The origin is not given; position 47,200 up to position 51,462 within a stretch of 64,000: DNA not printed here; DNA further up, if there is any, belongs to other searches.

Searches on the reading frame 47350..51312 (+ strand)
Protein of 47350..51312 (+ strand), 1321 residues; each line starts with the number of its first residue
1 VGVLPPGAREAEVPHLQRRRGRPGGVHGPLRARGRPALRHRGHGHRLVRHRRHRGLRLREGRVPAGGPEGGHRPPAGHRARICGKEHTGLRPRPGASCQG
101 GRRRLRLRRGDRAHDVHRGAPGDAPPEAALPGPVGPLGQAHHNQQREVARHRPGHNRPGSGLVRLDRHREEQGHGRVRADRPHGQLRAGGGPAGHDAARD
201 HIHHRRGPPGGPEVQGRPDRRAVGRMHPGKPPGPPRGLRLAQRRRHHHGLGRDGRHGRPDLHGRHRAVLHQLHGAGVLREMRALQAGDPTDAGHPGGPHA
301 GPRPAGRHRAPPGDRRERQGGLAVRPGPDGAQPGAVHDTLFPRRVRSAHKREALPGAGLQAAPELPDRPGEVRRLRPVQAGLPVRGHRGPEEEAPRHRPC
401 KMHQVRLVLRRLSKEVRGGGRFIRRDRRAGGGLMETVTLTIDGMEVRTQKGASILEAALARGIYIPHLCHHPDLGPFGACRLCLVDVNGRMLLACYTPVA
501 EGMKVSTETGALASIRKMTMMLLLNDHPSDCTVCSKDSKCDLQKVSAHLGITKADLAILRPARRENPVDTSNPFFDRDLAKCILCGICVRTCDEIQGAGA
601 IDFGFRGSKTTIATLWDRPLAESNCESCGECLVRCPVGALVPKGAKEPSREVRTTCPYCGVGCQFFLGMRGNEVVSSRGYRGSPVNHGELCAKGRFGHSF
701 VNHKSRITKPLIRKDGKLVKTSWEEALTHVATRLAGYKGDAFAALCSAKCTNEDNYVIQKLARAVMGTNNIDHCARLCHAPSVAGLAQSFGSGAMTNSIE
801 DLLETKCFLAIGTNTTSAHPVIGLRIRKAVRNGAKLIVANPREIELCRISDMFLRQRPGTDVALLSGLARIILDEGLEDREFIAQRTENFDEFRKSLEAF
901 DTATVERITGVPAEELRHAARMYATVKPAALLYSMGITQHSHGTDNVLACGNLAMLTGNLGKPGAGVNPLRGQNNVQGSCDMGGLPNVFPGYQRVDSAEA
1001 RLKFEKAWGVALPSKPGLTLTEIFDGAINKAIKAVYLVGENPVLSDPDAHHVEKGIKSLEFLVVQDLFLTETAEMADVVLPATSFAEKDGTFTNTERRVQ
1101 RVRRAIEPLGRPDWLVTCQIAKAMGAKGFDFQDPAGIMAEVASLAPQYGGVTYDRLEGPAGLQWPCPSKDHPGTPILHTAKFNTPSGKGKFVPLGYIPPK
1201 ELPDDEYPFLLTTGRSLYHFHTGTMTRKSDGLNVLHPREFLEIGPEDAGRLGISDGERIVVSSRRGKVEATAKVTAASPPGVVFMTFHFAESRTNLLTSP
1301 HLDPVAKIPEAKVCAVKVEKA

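Call 85: search_protein_families(library=pfam, proteins=[window:47350-51312:+], max_evalue=0.001)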
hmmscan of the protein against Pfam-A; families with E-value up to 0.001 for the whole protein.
window:47350-51312:+ (1321 aa): 12 families
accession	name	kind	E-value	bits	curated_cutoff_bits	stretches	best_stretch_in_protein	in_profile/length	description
PF00384.28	Molybdopterin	-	2.1e-72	244.5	24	1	706-1122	1-352/353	Molybdopterin oxidoreductase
PF01568.27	Molydop_binding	-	7.5e-34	116.5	26.8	1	1209-1315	1-110/110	Molydopterin dinucleotide binding domain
PF13510.11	Fer2_4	-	1.6e-20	73.3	22.8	1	435-509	2-81/82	2Fe-2S iron-sulfur cluster binding domain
PF04879.21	Molybdop_Fe4S4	-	5.1e-17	62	22.7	1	651-703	3-55/55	Molybdopterin oxidoreductase Fe4S4 domain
PF10588.14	NADH-G_4Fe-4S_3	-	1.1e-11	44.5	27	1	516-553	1-38/40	NADH-ubiquinone oxidoreductase-G iron-sulfur binding region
PF12838.12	Fer4_7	-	1.6e-07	32.1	27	1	581-639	1-52/52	4Fe-4S dicluster domain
PF22117.2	Fer4_Nqo3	-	1.5e-06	28.7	27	1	574-640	3-66/67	NADH-quinone oxidoreductase subunit 3, ferredoxin-like domain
PF00111.32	Fer2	-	5e-06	26.8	21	1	440-497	2-74/77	2Fe-2S iron-sulfur cluster binding domain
PF12837.12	Fer4_6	-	1e-05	25.6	25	0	576-594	3-21/24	4Fe-4S binding domain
PF13183.11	Fer4_8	-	9.9e-05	23.2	27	1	579-638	2-67/68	4Fe-4S dicluster domain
PF14697.11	Fer4_21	-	0.00023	21.7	35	1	580-638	6-55/59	4Fe-4S dicluster domain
PF00037.32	Fer4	-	0.00049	20.2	21.1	0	622-640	5-23/24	4Fe-4S binding domain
